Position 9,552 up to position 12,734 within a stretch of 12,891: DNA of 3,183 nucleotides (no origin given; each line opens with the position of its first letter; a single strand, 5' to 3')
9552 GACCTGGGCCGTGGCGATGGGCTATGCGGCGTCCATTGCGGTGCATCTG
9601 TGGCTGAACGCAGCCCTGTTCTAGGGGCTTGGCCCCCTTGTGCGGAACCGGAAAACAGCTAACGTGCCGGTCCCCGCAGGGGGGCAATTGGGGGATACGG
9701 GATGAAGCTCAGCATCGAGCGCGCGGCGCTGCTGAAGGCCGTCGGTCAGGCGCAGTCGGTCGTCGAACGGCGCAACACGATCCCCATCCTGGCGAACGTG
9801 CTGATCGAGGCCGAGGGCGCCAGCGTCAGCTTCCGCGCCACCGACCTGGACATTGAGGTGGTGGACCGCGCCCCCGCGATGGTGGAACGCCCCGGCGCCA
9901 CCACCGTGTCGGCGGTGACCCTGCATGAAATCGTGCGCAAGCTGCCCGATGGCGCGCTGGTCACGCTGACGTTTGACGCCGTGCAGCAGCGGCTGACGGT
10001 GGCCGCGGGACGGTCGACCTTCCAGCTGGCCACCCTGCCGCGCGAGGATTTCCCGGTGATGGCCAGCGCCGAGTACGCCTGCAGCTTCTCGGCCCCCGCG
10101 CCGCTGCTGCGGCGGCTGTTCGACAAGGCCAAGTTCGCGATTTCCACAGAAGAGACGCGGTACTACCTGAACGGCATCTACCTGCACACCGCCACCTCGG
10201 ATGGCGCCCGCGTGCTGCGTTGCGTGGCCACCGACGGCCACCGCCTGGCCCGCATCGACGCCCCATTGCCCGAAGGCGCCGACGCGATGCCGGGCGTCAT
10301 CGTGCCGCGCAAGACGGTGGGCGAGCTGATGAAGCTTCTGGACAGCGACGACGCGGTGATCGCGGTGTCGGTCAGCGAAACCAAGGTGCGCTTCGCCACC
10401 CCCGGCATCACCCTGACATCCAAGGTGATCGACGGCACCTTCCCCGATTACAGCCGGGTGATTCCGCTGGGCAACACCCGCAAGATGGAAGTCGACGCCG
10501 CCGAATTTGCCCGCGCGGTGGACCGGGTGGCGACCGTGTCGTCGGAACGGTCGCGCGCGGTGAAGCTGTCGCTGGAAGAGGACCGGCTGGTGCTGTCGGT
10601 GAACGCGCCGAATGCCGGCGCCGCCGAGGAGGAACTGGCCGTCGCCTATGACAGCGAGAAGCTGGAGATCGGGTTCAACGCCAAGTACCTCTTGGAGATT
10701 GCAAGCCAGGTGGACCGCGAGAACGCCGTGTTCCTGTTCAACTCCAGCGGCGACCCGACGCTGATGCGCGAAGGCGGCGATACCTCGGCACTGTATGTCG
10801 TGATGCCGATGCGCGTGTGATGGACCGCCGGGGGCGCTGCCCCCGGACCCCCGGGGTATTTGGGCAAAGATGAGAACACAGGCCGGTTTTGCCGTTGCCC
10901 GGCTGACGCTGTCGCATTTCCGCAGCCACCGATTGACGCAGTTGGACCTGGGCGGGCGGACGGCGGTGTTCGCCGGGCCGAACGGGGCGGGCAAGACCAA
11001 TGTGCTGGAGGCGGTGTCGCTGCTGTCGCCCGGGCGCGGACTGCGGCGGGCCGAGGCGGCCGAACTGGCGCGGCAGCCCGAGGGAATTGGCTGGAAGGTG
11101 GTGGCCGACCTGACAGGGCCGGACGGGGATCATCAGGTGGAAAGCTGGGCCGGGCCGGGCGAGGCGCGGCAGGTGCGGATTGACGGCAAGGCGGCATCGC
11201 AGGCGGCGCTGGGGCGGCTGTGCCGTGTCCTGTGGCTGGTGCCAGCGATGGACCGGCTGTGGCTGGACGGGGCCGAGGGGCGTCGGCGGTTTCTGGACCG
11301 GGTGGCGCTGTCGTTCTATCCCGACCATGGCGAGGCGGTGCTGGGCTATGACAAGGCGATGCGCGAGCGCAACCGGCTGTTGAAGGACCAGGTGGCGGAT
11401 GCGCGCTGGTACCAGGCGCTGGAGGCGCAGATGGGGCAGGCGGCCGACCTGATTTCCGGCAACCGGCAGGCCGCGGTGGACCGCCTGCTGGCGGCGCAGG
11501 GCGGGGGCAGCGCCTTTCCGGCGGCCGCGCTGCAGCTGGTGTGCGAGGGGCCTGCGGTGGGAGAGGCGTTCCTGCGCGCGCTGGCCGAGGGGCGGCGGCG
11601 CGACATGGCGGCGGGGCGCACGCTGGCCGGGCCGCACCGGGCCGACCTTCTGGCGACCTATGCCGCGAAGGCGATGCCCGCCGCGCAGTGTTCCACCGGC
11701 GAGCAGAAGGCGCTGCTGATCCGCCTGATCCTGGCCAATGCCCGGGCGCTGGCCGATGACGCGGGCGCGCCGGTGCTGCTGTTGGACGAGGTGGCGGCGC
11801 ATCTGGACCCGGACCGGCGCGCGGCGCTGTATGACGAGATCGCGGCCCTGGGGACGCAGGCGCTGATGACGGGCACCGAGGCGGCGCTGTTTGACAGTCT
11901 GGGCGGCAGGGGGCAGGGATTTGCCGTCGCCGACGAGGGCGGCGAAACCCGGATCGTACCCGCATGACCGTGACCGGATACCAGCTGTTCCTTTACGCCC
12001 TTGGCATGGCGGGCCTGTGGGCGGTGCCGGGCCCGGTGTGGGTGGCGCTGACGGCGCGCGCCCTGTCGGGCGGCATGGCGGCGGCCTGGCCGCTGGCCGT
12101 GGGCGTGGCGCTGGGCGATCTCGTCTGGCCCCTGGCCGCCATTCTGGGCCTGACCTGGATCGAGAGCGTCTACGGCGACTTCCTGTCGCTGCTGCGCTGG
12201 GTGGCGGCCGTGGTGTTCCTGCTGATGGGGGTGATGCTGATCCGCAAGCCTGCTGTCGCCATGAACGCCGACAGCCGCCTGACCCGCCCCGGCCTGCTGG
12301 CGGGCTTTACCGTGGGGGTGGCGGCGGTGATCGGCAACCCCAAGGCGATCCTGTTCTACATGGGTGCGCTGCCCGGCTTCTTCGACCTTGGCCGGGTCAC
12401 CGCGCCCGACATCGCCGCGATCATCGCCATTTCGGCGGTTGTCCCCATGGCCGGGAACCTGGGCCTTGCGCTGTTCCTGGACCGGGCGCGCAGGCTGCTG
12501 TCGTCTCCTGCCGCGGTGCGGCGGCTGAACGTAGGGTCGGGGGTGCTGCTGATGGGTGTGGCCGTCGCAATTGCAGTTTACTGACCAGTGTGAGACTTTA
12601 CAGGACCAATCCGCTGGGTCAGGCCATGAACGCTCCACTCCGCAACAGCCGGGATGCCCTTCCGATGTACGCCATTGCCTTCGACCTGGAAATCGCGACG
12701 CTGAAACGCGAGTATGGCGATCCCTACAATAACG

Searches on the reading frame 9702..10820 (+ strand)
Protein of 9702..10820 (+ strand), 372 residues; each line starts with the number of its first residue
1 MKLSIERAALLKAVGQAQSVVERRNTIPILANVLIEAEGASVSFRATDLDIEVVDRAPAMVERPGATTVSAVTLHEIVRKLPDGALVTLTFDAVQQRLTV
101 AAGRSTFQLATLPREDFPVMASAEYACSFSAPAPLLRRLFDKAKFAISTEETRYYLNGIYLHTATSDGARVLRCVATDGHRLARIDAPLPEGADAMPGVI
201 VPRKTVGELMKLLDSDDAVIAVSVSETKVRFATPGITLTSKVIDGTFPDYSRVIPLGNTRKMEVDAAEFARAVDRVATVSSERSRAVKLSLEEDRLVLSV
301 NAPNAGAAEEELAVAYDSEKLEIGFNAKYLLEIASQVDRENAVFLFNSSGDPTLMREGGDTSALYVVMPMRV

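Call 7: search_protein_families(library=pfam, proteins=[window:9702-10820:+], max_evalue=0.01)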
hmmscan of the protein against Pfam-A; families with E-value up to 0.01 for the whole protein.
window:9702-10820:+ (372 aa): 3 families
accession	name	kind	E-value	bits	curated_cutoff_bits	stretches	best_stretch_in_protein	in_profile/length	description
PF00712.24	DNA_pol3_beta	-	1.9e-37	128.5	24.4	1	1-120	1-119/120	DNA polymerase III beta subunit, N-terminal domain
PF02767.21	DNA_pol3_beta_2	-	6.1e-33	114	27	1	135-249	6-116/116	DNA polymerase III beta subunit, central domain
PF02768.20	DNA_pol3_beta_3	-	2.1e-31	108.7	27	1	252-371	2-121/121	DNA polymerase III beta subunit, C-terminal domain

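Call 8: search_protein_families(library=ncbifam, proteins=[window:9702-10820:+], max_evalue=0.01)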
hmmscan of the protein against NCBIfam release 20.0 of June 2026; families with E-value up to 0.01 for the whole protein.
window:9702-10820:+ (372 aa): 4 families
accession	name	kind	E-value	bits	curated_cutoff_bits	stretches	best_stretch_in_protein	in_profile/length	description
TIGR00663.1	dnan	equivalog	6.9e-91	304.9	137.65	1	1-371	1-366/367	DNA polymerase III subunit beta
NF004184.0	PRK05643.3-2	equivalog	1.6e-38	132.6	443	1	1-371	1-374/375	DNA polymerase III subunit beta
NF011508.0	PRK14946.1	equivalog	3.6e-14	52.7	513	1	1-344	1-339/366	DNA polymerase III subunit beta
NF002222.0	PRK01115.1-5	subfamily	0.0096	15.4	207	0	206-282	73-151/245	DNA polymerase sliding clamp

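Call 61: find_homologous_proteins(query=window:9702-10820:+, max_evalue=1e-50)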
Query window:9702-10820:+ (372 aa): 7998 proteins with E <= 1e-50 among 8000 candidates; the best 120 are listed.
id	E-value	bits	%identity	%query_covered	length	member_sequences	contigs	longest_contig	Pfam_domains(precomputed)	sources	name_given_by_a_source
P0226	3.7e-243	823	79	79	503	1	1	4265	PF00712.25,PF02768.21,PF02767.22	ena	-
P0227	3.0e-231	784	100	100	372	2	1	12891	PF00712.25,PF02768.21,PF02767.22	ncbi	-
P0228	1.1e-220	750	95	100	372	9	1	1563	PF00712.25,PF02768.21,PF02767.22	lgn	-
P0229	1.0e-205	700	88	100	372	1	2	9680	PF00712.25,PF02768.21,PF02767.22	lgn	-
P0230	1.5e-205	700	87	100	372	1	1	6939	PF00712.25,PF02768.21,PF02767.22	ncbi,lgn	-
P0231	1.7e-205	700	88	100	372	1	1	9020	PF00712.25,PF02768.21,PF02767.22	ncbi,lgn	-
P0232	2.5e-205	699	87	100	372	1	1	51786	PF00712.25,PF02768.21,PF02767.22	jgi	jgi:DNA polymerase III subunit beta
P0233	2.9e-205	699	88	100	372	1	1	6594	PF00712.25,PF02768.21,PF02767.22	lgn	-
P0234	1.1e-204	697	88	100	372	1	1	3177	PF00712.25,PF02768.21,PF02767.22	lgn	-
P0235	1.6e-204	697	88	100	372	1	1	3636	PF00712.25,PF02768.21,PF02767.22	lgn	-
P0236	2.5e-204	696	88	100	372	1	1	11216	PF00712.25,PF02768.21,PF02767.22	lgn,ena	-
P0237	4.2e-204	695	88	100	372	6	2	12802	PF00712.25,PF02768.21,PF02767.22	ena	-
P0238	8.1e-204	694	87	100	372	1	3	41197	PF00712.25,PF02768.21,PF02767.22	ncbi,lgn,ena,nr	ncbi:MAG TPA: DNA polymerase III subunit beta [Paracoccaceae bacterium]|nr:DNA polymerase III subuni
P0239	8.3e-203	691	87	100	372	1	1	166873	PF00712.25,PF02768.21,PF02767.22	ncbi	ncbi:MAG: DNA polymerase III subunit beta [Gemmobacter sp.]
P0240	1.1e-202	691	87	100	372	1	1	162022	PF00712.25,PF02768.21,PF02767.22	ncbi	ncbi:MAG: DNA polymerase III subunit beta [Gemmobacter sp.]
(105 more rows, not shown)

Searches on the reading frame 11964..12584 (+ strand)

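Call 7: search_protein_families(library=pfam, proteins=[window:11964-12584:+], max_evalue=0.01)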
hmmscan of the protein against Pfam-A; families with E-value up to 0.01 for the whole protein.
window:11964-12584:+ (206 aa): 1 family
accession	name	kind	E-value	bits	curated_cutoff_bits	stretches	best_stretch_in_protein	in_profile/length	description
PF01810.24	LysE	-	1.4e-20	74.1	25.6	1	20-205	5-191/193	LysE type translocator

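Call 8: search_protein_families(library=ncbifam, proteins=[window:11964-12584:+], max_evalue=0.01)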
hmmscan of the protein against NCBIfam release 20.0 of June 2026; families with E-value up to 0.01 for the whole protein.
window:11964-12584:+ (206 aa): 4 families
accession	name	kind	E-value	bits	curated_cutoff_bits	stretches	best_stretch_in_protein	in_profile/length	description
TIGR00949.1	2A76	subfamily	4.3e-13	49.4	183.95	1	22-201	2-183/185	homoserine/threonine efflux transporter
NF008201.0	PRK10958.1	equivalog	2.1e-09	37.3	165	1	8-161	10-161/212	leucine efflux protein LeuE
NF007812.0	PRK10520.1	equivalog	9.9e-05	22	209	1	23-204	21-201/206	homoserine/homoserine lactone efflux protein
NF007591.0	PRK10229.1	equivalog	0.002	17.9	288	1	21-146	18-145/206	threonine export protein RhtC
